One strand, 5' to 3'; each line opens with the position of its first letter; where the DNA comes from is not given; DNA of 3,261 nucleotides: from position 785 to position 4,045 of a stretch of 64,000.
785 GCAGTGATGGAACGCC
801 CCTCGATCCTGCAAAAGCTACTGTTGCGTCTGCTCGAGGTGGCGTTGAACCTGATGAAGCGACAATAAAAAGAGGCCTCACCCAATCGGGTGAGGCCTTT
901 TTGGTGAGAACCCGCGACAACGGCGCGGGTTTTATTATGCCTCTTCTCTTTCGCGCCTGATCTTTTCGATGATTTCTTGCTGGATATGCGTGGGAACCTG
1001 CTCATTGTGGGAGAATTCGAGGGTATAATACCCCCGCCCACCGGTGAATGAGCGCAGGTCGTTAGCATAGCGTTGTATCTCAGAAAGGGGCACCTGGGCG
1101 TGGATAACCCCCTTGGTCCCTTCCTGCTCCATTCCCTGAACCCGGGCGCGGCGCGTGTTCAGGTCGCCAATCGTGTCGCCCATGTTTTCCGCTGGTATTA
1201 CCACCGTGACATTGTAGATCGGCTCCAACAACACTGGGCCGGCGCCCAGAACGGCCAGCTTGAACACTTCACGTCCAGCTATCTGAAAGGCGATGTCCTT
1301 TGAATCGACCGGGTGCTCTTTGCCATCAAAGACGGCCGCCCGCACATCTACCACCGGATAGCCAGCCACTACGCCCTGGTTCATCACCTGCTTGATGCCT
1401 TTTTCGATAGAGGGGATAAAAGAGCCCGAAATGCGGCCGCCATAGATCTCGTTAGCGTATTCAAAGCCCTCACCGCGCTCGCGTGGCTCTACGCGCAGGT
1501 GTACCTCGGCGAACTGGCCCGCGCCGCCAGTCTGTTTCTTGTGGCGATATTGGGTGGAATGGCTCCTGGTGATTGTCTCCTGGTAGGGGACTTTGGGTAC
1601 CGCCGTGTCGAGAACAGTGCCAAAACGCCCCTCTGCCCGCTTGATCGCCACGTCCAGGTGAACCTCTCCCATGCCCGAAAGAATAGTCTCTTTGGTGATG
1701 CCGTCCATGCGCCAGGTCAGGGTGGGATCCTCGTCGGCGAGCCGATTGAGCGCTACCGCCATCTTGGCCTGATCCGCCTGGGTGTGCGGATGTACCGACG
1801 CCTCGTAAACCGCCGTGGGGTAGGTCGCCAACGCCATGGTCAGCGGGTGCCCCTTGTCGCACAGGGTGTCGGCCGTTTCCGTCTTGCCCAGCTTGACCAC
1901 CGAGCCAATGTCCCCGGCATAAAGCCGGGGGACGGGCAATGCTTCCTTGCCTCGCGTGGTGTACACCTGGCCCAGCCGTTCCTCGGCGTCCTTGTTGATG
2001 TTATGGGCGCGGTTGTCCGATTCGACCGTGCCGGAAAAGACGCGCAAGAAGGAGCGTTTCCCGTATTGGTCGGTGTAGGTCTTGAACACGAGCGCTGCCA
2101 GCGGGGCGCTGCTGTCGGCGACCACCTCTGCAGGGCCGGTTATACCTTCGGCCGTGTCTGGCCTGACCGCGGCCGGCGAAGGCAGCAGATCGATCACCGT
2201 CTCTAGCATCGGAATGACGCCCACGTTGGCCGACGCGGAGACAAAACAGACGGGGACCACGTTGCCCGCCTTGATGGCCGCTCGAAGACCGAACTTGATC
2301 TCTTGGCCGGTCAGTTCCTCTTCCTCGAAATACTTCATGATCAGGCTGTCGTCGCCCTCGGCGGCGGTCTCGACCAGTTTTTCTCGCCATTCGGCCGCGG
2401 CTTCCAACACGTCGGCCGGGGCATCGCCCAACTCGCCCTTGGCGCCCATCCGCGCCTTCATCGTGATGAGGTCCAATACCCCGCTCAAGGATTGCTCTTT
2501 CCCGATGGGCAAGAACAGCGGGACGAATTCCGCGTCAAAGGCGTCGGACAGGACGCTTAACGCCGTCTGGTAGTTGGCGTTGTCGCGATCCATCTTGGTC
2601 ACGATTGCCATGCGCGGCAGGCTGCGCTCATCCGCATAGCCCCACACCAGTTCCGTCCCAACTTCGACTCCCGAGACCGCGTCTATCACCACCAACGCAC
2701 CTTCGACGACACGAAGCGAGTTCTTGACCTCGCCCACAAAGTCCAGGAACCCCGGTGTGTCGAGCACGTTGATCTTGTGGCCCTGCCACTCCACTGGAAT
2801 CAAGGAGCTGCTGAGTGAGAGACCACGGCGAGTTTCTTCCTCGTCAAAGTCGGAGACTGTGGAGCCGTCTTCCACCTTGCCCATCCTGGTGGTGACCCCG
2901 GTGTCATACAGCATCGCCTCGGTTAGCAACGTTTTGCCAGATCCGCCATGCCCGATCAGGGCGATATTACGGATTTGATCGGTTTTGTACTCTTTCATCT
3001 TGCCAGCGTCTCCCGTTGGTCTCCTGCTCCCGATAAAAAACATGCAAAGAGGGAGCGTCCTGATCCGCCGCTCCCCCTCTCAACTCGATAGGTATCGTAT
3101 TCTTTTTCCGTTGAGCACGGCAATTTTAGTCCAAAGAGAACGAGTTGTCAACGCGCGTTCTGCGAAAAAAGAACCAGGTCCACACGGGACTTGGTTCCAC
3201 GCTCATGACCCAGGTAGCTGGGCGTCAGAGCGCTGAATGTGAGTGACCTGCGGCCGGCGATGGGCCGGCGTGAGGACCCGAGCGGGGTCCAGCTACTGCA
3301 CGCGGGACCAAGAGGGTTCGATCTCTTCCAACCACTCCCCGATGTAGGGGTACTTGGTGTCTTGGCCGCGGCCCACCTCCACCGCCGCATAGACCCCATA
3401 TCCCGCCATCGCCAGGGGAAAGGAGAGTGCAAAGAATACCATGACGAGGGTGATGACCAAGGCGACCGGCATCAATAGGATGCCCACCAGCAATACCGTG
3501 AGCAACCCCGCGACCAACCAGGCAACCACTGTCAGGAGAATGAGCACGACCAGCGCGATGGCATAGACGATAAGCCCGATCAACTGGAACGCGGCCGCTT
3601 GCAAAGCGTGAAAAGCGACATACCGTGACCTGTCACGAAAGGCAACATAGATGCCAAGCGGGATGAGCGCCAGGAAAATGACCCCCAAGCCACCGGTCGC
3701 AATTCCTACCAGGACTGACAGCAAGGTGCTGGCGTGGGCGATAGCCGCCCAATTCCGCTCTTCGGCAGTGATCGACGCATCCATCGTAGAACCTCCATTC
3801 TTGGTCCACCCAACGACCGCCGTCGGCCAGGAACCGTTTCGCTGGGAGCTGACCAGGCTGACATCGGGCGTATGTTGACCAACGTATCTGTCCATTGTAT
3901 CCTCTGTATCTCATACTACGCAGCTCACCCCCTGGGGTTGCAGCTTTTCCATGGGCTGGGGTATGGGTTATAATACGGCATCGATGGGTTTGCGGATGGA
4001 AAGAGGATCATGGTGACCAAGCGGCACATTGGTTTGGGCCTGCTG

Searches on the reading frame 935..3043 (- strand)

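Call 38: search_protein_families(library=pfam, proteins=[window:935-3043:-], max_evalue=0.00001)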
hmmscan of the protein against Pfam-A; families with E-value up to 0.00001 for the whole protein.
window:935-3043:- (702 aa): 5 families
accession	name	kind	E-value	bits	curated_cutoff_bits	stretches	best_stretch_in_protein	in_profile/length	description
PF00009.33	GTP_EFTU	-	3.5e-42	144.5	26.5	1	23-289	2-188/188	Elongation factor Tu GTP binding domain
PF03764.24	EFG_IV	-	2.5e-37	127.8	24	1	483-601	1-120/121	Elongation factor G, domain IV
PF00679.30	EFG_C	-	6.5e-26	90.6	27.9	1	604-690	1-88/89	Elongation factor G C-terminus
PF14492.12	EFG_III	-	4.6e-22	78.3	27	1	409-477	2-70/75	Elongation Factor G, domain III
PF22042.2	EF-G_D2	-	1.3e-10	41.7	27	1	315-396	2-83/84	Elongation factor G domain 2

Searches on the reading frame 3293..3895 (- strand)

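Call 38: search_protein_families(library=pfam, proteins=[window:3293-3895:-], max_evalue=0.00001)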
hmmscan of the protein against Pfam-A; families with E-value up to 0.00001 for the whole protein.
window:3293-3895:- (200 aa): 1 family
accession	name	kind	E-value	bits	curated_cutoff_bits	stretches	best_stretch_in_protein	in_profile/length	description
PF09685.15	DUF4870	-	8.2e-11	42.3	25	1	46-186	1-104/107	Domain of unknown function (DUF4870)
